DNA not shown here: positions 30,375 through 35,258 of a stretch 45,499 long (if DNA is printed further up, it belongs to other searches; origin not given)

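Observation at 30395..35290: Two copies of a conserved bipartite motif, each upstream of an amino-acid biosynthesis operon (ilv-leu and gltB)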

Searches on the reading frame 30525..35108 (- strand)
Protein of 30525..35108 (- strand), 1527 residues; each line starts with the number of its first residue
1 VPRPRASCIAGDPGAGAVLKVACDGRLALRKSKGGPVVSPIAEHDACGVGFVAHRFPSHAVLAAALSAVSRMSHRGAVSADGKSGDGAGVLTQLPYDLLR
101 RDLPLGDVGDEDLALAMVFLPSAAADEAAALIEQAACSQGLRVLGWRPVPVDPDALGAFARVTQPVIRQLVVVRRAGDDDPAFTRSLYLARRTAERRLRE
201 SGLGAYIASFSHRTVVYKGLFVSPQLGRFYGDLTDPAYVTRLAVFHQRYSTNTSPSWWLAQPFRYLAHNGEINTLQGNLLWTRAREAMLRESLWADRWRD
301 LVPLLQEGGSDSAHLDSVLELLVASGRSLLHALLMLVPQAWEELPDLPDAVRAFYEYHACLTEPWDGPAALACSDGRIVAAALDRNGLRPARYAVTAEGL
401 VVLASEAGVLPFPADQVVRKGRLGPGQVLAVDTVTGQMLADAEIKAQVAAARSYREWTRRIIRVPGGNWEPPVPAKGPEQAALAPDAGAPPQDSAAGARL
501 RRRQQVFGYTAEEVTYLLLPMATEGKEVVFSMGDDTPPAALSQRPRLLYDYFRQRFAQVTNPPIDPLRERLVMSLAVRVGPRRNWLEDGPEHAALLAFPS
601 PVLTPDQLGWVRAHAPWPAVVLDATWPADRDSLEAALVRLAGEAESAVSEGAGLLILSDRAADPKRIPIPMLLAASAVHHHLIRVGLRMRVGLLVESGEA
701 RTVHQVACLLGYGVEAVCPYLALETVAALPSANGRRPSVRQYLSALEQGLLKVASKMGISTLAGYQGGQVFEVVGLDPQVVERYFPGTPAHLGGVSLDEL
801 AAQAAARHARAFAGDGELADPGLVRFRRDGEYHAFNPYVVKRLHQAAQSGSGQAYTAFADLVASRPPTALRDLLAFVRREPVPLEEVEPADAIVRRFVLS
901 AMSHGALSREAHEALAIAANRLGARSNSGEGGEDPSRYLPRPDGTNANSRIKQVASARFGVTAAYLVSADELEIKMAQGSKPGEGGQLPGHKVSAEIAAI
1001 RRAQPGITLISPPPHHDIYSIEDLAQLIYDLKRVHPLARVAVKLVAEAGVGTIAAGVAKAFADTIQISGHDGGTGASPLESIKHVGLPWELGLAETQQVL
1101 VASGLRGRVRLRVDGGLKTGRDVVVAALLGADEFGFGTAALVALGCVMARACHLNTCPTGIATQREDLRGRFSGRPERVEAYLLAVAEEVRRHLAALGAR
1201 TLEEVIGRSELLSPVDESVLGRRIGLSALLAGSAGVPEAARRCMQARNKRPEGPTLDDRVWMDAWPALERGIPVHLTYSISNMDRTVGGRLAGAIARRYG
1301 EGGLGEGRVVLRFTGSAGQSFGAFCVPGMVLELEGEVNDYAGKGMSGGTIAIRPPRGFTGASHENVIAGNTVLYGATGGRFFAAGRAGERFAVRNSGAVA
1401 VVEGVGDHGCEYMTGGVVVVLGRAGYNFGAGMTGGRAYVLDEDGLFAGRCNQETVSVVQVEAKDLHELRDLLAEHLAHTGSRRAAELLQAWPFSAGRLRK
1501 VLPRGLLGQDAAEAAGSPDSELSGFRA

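Call 11: search_protein_families(library=ncbifam, proteins=[window:30525-35108:-])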
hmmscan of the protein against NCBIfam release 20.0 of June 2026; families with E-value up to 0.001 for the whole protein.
window:30525-35108:- (1527 aa): 2 families
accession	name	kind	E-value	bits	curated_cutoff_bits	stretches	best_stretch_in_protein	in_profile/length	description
NF008730.0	PRK11750.1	equivalog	0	1729.5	1047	1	40-1503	8-1466/1490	glutamate synthase large subunit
TIGR03122.1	one_C_dehyd_C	equivalog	0.00013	21.4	130.65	0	1301-1355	139-190/260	formylmethanofuran dehydrogenase subunit C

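Call 45: find_homologous_proteins(query=window:30525-35000:-, max_evalue=1e-100)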
Query window:30525-35000:- (1491 aa): 7996 proteins with E <= 1e-100 among 8000 candidates; the best 120 are listed.
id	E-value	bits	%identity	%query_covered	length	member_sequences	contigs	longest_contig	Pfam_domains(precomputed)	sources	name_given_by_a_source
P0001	0.0e+0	2939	89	100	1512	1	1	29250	PF01493.26,PF00310.27,PF04898.21,PF01645.24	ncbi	-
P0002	0.0e+0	2771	87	97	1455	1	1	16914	PF01493.26,PF00310.27,PF04898.21,PF01645.24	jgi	-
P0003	0.0e+0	2086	68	99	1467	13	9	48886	PF01493.26,PF00310.27,PF04898.21,PF01645.24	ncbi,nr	ncbi:MAG: glutamate synthase large subunit [Armatimonadota bacterium]|nr:glutamate synthase large su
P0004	0.0e+0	1951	63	99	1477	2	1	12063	PF01493.26,PF00310.27,PF04898.21,PF01645.24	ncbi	-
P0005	0.0e+0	1948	63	98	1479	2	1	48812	PF01493.26,PF00310.27,PF04898.21,PF01645.24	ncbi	-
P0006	0.0e+0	1921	63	97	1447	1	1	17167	PF01493.26,PF00310.27,PF04898.21,PF01645.24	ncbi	-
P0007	0.0e+0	1916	65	98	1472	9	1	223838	PF01493.26,PF00310.27,PF04898.21,PF01645.24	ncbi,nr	ncbi:MAG: glutamate synthase large subunit [Armatimonadota bacterium]|nr:glutamate synthase large su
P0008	0.0e+0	1915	63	97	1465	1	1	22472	PF01493.26,PF00310.27,PF04898.21,PF01645.24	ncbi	-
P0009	0.0e+0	1906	62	98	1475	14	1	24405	PF01493.26,PF00310.27,PF04898.21,PF01645.24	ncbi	-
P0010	0.0e+0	1900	63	99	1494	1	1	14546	PF01493.26,PF00310.27,PF04898.21,PF01645.24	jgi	-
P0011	0.0e+0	1900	63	97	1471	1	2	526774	PF01493.26,PF00310.27,PF04898.21,PF01645.24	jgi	-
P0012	0.0e+0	1900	62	99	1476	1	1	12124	PF01493.26,PF00310.27,PF04898.21,PF01645.24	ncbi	-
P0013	0.0e+0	1893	64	98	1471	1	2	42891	PF01493.26,PF00310.27,PF04898.21,PF01645.24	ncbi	-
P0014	0.0e+0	1891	61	98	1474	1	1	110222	PF01493.26,PF00310.27,PF04898.21,PF01645.24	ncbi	-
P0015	0.0e+0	1884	63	98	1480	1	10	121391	PF01493.26,PF00310.27,PF04898.21,PF01645.24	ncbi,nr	ncbi:MAG: glutamate synthase large subunit [Armatimonadota bacterium]|nr:glutamate synthase large su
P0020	0.0e+0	1874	63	98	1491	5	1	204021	PF01493.26,PF00310.27,PF04898.21,PF01645.24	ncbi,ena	-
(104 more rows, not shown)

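Call 46: find_encoding_contigs(protein=P0002, flank=2500, max_places=4)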
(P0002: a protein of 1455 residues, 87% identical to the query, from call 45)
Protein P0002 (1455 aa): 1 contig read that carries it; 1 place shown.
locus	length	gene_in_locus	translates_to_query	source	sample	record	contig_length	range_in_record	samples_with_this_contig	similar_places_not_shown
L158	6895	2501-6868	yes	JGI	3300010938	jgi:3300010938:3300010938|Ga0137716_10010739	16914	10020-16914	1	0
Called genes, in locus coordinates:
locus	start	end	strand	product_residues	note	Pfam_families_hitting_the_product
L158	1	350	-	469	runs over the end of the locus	PF00909:Ammonium_transp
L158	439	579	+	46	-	-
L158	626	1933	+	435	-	PF03447:NAD_binding_3, PF00742:Homoserine_dh, PF13291:ACT_4 (faint), PF01842:ACT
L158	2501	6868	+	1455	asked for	PF00310:GATase_2, PF04898:Glu_syn_central, PF01645:Glu_synthase, PF01493:GXGXG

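Call 47: find_encoding_contigs(protein=P0003, flank=2500, max_places=6)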
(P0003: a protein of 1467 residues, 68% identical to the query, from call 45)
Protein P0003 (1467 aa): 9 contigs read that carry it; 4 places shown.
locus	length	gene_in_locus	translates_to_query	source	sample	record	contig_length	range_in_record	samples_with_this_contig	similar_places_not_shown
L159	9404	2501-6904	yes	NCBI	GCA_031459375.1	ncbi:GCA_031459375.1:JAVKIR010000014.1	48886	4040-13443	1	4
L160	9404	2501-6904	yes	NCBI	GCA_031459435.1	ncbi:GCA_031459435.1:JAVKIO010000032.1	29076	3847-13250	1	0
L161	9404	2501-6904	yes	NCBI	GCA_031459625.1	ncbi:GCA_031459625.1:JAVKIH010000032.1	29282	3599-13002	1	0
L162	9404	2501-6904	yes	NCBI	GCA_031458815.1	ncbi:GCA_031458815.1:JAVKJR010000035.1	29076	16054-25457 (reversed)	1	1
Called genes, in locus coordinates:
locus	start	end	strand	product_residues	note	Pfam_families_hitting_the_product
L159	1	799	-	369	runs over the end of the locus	PF00266:Aminotran_5, PF00155:Aminotran_1_2 (weak)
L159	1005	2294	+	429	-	PF03447:NAD_binding_3, PF00742:Homoserine_dh, PF01842:ACT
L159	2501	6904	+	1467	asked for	PF00310:GATase_2, PF04898:Glu_syn_central, PF01645:Glu_synthase, PF01493:GXGXG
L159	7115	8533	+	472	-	PF00909:Ammonium_transp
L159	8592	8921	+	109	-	-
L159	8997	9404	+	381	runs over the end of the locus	PF02608:Bmp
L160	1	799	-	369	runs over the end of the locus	PF00266:Aminotran_5, PF00155:Aminotran_1_2 (weak)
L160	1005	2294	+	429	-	PF03447:NAD_binding_3, PF00742:Homoserine_dh, PF01842:ACT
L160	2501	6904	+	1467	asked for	PF00310:GATase_2, PF04898:Glu_syn_central, PF01645:Glu_synthase, PF01493:GXGXG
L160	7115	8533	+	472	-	PF00909:Ammonium_transp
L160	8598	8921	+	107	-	-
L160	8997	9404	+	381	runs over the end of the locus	PF02608:Bmp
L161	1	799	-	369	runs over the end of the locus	PF00266:Aminotran_5, PF00155:Aminotran_1_2 (weak)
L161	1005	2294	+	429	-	PF03447:NAD_binding_3, PF00742:Homoserine_dh, PF01842:ACT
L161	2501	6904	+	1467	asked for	PF00310:GATase_2, PF04898:Glu_syn_central, PF01645:Glu_synthase, PF01493:GXGXG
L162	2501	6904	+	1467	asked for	PF00310:GATase_2, PF04898:Glu_syn_central, PF01645:Glu_synthase, PF01493:GXGXG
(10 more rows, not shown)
